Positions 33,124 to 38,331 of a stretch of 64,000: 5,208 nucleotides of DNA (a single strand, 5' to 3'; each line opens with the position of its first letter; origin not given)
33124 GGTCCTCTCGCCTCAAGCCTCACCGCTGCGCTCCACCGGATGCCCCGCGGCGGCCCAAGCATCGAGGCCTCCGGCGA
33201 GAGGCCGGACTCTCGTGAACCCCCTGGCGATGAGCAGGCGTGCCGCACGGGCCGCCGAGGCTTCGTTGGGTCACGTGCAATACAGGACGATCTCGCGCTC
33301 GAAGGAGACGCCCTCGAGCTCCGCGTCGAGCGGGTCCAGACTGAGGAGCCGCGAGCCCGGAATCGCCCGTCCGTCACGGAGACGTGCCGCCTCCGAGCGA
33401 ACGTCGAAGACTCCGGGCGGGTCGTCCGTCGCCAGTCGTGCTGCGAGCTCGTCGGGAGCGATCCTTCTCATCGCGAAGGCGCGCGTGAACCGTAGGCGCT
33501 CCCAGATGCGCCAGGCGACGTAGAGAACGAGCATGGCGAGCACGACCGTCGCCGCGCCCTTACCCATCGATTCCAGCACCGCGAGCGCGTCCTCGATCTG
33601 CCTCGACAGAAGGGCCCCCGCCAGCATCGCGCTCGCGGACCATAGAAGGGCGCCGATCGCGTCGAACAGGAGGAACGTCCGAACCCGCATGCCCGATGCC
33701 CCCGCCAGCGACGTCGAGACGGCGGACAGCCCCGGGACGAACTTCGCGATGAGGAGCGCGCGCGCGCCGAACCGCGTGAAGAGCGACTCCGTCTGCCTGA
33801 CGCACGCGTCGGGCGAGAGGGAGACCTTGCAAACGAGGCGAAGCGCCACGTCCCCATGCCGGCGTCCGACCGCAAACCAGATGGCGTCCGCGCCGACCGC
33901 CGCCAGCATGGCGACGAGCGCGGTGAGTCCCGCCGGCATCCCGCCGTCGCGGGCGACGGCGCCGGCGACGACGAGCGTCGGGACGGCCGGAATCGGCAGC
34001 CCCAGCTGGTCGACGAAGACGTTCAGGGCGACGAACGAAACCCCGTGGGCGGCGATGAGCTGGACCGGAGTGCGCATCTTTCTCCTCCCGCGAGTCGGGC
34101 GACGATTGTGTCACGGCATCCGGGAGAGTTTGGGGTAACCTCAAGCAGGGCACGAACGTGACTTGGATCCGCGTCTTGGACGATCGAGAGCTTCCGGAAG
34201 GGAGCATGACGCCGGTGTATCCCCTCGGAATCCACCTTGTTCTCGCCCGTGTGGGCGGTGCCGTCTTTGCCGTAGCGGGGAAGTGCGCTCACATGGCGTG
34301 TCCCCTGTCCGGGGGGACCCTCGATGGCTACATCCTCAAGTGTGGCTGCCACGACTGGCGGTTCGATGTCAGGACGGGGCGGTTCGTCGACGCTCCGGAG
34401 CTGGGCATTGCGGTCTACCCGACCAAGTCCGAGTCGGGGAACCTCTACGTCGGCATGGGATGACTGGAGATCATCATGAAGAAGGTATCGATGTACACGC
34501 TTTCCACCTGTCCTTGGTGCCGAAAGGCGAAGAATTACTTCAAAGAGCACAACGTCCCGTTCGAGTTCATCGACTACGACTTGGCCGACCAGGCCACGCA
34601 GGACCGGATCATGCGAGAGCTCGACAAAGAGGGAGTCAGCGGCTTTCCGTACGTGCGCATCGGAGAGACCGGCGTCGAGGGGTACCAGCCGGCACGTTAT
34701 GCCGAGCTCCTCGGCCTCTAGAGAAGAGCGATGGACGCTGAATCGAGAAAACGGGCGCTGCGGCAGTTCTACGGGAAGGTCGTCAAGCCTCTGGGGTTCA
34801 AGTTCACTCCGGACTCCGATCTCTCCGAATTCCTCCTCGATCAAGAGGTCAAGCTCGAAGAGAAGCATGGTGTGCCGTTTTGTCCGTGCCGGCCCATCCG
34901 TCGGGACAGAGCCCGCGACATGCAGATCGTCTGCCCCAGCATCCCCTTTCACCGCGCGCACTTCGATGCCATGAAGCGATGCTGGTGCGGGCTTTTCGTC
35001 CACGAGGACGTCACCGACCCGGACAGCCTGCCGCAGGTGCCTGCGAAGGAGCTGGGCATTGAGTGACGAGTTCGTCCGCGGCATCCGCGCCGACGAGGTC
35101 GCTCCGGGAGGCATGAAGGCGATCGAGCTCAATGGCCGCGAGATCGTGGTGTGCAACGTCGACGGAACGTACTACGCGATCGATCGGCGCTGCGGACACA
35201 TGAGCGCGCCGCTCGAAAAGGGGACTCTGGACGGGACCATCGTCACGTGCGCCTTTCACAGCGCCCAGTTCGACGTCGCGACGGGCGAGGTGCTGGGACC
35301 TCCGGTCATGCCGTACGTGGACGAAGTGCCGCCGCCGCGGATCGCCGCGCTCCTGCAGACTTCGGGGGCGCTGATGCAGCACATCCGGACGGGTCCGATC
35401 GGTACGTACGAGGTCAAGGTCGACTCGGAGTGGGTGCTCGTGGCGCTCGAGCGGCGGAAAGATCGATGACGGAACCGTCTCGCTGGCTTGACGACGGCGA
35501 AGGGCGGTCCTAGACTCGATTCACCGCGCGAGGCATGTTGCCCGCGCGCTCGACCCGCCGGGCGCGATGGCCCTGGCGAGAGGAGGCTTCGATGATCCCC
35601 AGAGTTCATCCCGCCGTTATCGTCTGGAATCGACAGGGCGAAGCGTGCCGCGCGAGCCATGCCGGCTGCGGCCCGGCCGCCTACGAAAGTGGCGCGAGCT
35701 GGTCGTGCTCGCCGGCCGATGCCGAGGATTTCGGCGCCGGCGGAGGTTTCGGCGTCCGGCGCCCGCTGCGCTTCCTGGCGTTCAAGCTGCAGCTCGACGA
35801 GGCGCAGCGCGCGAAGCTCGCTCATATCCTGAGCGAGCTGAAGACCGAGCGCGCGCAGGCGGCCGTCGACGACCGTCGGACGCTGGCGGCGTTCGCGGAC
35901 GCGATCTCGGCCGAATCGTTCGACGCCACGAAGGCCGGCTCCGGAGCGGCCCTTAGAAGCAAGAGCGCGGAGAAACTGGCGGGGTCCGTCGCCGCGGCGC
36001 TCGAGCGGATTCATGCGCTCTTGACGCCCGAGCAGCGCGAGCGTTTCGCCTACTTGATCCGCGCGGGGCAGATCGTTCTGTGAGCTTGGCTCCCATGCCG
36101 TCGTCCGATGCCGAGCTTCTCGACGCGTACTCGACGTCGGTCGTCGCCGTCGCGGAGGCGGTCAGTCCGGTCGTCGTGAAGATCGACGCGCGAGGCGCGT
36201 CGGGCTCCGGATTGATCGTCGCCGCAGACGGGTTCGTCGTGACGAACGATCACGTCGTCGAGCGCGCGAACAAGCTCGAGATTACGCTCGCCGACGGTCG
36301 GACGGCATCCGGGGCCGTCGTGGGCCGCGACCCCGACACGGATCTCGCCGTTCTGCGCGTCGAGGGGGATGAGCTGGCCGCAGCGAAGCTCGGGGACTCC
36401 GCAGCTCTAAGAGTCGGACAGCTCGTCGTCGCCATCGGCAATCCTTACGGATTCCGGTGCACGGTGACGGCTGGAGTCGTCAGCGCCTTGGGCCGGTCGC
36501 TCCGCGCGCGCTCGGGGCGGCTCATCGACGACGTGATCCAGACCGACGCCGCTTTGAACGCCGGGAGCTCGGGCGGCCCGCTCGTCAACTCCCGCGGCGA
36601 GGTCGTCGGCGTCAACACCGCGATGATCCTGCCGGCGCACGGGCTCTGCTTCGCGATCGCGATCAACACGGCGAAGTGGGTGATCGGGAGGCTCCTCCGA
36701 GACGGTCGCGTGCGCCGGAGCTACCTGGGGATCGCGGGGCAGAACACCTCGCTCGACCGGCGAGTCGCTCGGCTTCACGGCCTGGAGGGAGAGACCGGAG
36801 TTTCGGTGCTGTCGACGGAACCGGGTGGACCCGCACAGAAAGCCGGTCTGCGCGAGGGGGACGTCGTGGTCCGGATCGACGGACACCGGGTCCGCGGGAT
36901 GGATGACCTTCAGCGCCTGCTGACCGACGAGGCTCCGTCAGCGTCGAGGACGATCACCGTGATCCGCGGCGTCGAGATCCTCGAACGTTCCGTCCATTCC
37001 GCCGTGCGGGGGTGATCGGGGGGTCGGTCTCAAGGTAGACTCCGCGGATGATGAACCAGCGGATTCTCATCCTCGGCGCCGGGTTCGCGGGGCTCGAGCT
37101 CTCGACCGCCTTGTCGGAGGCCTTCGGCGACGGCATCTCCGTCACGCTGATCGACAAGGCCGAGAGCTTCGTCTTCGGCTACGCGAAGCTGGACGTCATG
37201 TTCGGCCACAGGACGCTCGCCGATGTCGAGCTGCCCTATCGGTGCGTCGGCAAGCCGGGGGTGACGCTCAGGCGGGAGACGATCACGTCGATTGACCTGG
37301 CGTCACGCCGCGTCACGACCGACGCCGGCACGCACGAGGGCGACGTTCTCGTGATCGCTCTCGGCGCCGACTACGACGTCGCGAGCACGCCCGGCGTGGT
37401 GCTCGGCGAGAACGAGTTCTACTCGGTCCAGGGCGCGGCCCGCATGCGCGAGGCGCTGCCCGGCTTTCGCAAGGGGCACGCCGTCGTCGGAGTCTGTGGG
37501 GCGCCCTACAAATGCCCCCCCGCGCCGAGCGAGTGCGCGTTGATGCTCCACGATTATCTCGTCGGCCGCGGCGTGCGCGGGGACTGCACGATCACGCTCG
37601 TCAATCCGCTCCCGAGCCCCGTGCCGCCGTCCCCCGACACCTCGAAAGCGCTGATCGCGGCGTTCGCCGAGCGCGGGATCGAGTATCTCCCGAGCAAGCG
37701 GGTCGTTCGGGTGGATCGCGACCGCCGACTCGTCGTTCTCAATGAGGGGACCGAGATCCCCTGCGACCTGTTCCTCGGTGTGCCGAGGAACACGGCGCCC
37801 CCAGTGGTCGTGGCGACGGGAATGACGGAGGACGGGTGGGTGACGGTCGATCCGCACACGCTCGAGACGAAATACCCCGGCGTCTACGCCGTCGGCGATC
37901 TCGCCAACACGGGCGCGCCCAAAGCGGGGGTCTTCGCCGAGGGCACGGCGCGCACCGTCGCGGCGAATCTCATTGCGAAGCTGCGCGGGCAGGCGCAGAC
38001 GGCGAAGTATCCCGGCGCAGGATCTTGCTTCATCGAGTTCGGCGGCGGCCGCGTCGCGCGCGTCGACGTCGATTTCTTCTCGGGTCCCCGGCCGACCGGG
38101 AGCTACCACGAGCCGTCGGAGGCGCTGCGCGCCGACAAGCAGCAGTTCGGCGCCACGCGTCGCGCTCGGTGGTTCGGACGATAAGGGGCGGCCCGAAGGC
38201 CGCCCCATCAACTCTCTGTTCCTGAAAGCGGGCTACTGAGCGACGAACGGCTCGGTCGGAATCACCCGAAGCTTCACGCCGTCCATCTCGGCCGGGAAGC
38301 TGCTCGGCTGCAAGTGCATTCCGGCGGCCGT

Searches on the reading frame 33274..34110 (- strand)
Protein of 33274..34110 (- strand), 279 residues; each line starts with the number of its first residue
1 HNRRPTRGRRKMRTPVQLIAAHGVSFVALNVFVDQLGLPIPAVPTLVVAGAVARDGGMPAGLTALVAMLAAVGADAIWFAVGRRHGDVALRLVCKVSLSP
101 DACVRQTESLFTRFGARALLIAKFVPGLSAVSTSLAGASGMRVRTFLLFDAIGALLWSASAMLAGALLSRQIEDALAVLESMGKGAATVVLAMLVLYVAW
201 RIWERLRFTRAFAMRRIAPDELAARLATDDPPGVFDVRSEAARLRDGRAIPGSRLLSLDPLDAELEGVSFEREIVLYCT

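Call 37: search_protein_families(library=pfam, proteins=[window:33274-34110:-], max_evalue=0.001)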
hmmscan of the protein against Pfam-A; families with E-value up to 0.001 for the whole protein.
window:33274-34110:- (279 aa): 1 family
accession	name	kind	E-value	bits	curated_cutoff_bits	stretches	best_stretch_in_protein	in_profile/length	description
PF09335.16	VTT_dom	-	4e-14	53.6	33.9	1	40-166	1-122/123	VTT domain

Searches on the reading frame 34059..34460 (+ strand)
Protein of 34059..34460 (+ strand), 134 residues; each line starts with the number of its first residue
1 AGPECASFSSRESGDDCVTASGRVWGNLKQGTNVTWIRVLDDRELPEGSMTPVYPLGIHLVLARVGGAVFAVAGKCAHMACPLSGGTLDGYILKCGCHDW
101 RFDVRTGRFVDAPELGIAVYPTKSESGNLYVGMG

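Call 37: search_protein_families(library=pfam, proteins=[window:34059-34460:+], max_evalue=0.001)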
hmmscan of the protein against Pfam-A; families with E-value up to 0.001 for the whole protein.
window:34059-34460:+ (134 aa): 2 families
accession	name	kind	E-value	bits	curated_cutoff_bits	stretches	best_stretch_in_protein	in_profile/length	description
PF00355.32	Rieske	-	2.7e-18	66.1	20.3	1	35-120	1-87/88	Rieske [2Fe-2S] domain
PF13806.12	Rieske_2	-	6.9e-06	26.4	27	1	36-131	2-103/104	Rieske-like [2Fe-2S] domain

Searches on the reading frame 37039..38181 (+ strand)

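Call 36: search_protein_families(library=pfam, proteins=[window:37039-38181:+], max_evalue=0.001)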
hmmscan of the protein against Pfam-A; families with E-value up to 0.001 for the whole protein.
window:37039-38181:+ (381 aa): 3 families
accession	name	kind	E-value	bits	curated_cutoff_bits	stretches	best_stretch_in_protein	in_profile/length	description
PF07992.20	Pyr_redox_2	-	3.7e-21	76.3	26.1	1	8-291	2-278/291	Pyridine nucleotide-disulphide oxidoreductase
PF21706.3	FCSD_central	-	3.5e-05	24.3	27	1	139-244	7-111/116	Sulfide dehydrogenase [flavocytochrome c] flavoprotein chain, central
PF00070.33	Pyr_redox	-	3.6e-05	24.6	22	0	8-45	1-35/82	Pyridine nucleotide-disulphide oxidoreductase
